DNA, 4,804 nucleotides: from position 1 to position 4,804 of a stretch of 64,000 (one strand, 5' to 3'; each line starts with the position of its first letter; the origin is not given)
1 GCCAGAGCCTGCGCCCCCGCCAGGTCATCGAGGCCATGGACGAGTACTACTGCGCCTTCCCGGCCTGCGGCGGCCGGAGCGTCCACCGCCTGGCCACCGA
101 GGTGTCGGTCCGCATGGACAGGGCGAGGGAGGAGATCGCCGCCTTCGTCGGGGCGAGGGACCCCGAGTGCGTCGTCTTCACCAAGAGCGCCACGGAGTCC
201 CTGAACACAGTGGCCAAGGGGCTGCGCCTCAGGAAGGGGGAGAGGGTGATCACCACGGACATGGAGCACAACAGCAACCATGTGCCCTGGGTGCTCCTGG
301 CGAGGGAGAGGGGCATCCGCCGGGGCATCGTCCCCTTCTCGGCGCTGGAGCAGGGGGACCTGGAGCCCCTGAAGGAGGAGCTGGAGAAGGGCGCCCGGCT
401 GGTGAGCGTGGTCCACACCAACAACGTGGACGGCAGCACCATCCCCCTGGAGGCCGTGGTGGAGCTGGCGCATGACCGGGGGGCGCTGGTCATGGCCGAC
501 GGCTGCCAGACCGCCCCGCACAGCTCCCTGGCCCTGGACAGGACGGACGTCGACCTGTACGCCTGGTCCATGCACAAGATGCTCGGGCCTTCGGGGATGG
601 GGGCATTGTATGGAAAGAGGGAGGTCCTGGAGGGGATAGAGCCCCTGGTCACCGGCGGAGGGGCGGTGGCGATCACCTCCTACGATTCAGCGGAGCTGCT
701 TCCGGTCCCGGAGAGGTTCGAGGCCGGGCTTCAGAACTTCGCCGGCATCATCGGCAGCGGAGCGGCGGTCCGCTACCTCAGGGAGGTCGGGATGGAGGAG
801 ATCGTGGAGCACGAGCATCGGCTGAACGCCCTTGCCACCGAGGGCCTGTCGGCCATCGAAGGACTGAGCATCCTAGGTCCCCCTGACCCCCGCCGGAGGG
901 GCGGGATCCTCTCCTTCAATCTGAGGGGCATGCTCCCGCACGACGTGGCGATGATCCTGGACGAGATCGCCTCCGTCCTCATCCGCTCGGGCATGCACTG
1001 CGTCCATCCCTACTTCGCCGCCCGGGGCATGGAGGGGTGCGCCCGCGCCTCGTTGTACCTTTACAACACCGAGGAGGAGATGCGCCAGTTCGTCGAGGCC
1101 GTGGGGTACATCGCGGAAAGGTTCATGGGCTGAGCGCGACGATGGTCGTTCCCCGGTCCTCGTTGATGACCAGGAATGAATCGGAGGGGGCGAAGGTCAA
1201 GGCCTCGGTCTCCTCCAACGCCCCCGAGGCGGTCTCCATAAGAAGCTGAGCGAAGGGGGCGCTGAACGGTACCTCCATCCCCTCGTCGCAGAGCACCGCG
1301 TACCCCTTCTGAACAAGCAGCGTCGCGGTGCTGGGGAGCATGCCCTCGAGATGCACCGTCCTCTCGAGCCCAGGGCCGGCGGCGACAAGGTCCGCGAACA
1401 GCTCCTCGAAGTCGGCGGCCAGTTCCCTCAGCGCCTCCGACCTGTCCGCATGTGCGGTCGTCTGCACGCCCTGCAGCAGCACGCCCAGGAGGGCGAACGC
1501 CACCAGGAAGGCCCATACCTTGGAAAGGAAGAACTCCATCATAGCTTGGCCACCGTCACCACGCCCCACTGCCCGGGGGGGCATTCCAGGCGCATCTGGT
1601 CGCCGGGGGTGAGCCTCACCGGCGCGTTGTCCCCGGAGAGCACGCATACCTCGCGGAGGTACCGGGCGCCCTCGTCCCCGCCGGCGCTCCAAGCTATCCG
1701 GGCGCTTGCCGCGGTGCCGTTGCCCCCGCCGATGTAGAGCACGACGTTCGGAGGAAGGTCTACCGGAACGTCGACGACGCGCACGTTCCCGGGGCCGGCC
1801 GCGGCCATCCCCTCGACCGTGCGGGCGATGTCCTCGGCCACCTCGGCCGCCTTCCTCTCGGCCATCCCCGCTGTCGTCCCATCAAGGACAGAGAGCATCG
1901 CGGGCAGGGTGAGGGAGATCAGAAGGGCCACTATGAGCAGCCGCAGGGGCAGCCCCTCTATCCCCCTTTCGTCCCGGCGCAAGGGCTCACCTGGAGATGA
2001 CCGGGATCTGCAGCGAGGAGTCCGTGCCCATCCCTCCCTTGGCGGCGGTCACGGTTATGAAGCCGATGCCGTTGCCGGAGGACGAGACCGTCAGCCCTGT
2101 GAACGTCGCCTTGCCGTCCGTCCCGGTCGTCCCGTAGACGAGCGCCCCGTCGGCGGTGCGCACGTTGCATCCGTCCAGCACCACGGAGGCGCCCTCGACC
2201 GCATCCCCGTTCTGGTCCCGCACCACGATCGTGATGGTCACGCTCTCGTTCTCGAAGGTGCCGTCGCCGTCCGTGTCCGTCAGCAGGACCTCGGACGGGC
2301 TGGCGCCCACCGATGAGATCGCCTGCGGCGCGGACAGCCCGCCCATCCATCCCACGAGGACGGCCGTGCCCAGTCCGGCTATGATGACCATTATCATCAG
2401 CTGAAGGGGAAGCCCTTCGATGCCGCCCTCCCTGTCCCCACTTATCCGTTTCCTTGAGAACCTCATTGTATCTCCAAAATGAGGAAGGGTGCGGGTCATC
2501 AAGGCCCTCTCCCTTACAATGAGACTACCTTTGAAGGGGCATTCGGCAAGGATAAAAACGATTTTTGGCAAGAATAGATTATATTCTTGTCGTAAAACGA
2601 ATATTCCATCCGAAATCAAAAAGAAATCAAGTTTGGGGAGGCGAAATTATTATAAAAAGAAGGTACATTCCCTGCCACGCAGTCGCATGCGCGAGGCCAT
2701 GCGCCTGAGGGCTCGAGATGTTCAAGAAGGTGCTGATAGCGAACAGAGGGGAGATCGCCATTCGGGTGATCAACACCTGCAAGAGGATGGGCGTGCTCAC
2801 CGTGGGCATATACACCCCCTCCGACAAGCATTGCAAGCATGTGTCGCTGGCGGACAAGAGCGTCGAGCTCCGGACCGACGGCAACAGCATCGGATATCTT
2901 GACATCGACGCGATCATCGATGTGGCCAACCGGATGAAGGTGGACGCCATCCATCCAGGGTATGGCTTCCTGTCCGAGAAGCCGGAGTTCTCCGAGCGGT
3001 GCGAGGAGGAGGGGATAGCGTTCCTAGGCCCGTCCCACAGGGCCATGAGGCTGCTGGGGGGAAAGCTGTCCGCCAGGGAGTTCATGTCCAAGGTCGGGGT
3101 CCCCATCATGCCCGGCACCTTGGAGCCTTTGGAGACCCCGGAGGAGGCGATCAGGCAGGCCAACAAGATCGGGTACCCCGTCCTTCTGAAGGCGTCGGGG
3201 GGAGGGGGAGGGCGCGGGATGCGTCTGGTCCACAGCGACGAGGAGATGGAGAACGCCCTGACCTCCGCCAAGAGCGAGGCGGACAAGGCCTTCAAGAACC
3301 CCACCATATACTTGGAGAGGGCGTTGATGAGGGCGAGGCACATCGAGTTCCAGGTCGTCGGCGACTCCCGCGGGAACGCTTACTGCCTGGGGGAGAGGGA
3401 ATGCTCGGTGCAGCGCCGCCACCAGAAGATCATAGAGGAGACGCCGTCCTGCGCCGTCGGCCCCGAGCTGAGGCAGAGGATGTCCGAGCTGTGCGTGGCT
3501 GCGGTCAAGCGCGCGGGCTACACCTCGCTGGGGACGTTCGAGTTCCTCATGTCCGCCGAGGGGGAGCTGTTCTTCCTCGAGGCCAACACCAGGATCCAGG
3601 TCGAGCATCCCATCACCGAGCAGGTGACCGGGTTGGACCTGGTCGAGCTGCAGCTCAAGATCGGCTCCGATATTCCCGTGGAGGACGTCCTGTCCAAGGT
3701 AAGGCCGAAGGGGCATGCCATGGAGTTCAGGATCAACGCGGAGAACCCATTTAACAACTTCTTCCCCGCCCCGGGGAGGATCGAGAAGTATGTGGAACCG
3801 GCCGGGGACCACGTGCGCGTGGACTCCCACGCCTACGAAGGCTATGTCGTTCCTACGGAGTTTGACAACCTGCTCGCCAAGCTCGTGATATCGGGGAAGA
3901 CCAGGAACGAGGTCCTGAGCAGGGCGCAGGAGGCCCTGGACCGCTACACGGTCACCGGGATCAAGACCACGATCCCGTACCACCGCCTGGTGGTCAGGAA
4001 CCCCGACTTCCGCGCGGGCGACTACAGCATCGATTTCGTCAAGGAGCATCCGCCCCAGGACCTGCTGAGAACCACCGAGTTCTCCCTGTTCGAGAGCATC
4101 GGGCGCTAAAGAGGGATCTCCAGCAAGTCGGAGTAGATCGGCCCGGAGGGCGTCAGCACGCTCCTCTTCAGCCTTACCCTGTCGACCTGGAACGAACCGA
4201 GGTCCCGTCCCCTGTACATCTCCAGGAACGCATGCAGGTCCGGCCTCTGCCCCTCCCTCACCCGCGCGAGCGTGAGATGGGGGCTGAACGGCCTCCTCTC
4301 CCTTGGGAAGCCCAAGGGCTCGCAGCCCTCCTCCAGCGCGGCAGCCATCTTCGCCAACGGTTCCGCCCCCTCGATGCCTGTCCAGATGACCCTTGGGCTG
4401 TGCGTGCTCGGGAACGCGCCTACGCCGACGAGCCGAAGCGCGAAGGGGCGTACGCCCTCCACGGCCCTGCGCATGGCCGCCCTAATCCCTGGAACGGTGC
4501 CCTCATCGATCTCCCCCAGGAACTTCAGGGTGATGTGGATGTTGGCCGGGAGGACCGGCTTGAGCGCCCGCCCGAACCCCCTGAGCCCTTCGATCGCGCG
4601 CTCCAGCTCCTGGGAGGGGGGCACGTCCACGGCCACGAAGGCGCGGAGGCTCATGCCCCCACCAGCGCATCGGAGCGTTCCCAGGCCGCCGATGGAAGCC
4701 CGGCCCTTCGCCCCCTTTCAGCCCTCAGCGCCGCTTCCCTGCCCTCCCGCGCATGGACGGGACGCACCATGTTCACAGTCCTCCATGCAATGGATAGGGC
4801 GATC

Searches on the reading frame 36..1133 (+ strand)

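Call 53: search_protein_families(library=ncbifam, proteins=[window:36-1133:+], max_evalue=1e-10)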
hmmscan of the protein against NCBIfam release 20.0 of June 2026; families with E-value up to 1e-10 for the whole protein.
window:36-1133:+ (365 aa): 15 families
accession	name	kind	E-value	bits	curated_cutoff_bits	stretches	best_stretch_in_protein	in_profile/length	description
TIGR01979.1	sufS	subfamily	1.2e-105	353.7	475.1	1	2-362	39-401/403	SufS family cysteine desulfurase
NF041166.1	f2_encap_cargo1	exception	2.9e-82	277.7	800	1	14-356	278-620/623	family 2A encapsulin nanocompartment cargo protein cysteine desulfurase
NF008126.0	PRK10874.1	equivalog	1e-73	248.8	607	1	2-357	40-393/401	cysteine desulfurase CsdA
TIGR03392.1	FeS_syn_CsdA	equivalog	4e-73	246.9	493.6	1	2-358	37-391/398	cysteine desulfurase CsdA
NF006791.0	PRK09295.1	equivalog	7.2e-73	246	661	1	10-359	52-401/406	cysteine desulfurase SufS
TIGR01977.1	am_tr_V_EF2568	hypoth_equivalog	8.6e-69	232.3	377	1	3-359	22-376/376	cysteine desulfurase family protein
NF040779.1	Sec_lyase_SclA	exception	3.3e-50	171.1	525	1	28-358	46-375/378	selenocysteine lyase SclA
TIGR01976.1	am_tr_V_VC1184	hypoth_equivalog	7.5e-46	157.2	352.35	1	14-356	51-401/401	cysteine desulfurase-like protein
TIGR03402.1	FeS_nifS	equivalog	2.4e-33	115.4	530.75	1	15-359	32-369/379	cysteine desulfurase NifS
TIGR03235.1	DNA_S_dndA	equivalog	1.3e-29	103.6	480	1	16-210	33-231/353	cysteine desulfurase DndA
NF010611.0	PRK14012.1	equivalog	8e-27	94.2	548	1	17-287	43-299/406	IscS subfamily cysteine desulfurase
TIGR02006.1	IscS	equivalog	1.5e-25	90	643.2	1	17-281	39-289/402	IscS subfamily cysteine desulfurase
TIGR03403.1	nifS_epsilon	equivalog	1.6e-25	89.8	587.7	1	13-210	30-229/382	NifS family cysteine desulfurase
NF002806.0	PRK02948.1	subfamily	1.1e-17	64.1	304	1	14-194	32-213/381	IscS subfamily cysteine desulfurase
TIGR04343.1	egtE_PLP_lyase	equivalog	3.8e-13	49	400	1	26-283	55-299/370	ergothioneine biosynthesis PLP-dependent enzyme EgtE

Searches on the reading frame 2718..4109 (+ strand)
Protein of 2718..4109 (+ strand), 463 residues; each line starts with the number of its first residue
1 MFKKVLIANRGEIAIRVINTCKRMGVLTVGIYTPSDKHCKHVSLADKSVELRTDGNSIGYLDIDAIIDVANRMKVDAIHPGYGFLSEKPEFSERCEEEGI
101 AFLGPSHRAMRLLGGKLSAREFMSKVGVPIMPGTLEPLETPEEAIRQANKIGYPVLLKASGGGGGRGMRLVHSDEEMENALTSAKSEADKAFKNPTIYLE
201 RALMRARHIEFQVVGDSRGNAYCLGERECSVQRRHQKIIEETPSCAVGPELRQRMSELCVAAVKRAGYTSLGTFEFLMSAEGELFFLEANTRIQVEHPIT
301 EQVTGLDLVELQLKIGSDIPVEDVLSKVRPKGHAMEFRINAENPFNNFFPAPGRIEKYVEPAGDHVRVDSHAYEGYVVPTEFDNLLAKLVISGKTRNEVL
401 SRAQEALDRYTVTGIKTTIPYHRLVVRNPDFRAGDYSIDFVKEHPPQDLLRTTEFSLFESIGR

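Call 53: search_protein_families(library=ncbifam, proteins=[window:2718-4109:+], max_evalue=1e-10)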
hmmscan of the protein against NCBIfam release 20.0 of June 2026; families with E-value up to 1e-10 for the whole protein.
window:2718-4109:+ (463 aa): 12 families
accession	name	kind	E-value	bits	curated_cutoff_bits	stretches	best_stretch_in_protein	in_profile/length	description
NF006367.0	PRK08591.1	subfamily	1.1e-173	578.1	597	1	1-444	1-444/451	acetyl-CoA carboxylase biotin carboxylase subunit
NF006406.0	PRK08654.1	equivalog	1.3e-170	568.2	739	1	1-444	1-443/499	acetyl-CoA carboxylase biotin carboxylase subunit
TIGR00514.1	accC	equivalog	1.9e-168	561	626.5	1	1-444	1-444/449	acetyl-CoA carboxylase biotin carboxylase subunit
NF009554.0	PRK12999.1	equivalog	1.4e-164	549.7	965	1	1-445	4-456/1147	pyruvate carboxylase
NF005525.0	PRK07178.1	equivalog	8.5e-155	515.9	768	1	1-445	1-443/471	acetyl-CoA carboxylase biotin carboxylase subunit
NF004085.0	PRK05586.1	equivalog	1.4e-150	502.1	723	1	1-443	1-443/448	acetyl-CoA carboxylase biotin carboxylase subunit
NF006286.0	PRK08462.1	equivalog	2.9e-147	491.1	740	1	2-444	4-444/445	acetyl-CoA carboxylase biotin carboxylase subunit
NF009471.0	PRK12833.1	equivalog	6.5e-147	489.8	686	1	3-442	6-445/467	acetyl-CoA carboxylase biotin carboxylase subunit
NF006287.0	PRK08463.1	equivalog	2e-146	488.5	775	1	1-454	1-453/479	acetyl-CoA carboxylase subunit A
TIGR02712.1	urea_carbox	equivalog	3.4e-143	478.8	1303.85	1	2-443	1-441/1201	urea carboxylase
TIGR01235.1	pyruv_carbox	equivalog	5.2e-140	468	1114.45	1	4-445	1-452/1143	pyruvate carboxylase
TIGR01369.1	CPSaseII_lrg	equivalog_domain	1.4e-12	46.1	1027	1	90-326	644-874/1052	carbamoyl-phosphate synthase (glutamine-hydrolyzing) large subunit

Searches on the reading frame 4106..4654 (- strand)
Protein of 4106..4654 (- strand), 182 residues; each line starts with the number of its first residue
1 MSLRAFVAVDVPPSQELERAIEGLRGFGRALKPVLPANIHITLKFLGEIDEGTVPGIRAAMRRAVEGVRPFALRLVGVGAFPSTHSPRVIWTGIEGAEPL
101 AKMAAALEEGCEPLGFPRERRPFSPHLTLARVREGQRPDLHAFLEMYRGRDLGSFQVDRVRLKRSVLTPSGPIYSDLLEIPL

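Call 53: search_protein_families(library=ncbifam, proteins=[window:4106-4654:-], max_evalue=1e-10)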
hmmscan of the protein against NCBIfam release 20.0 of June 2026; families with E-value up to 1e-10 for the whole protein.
window:4106-4654:- (182 aa): 1 family
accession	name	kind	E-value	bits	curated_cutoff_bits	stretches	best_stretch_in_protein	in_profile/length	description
TIGR02258.1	2_5_ligase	equivalog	1.1e-45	155.7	65.7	1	4-182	2-180/180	RNA 2',3'-cyclic phosphodiesterase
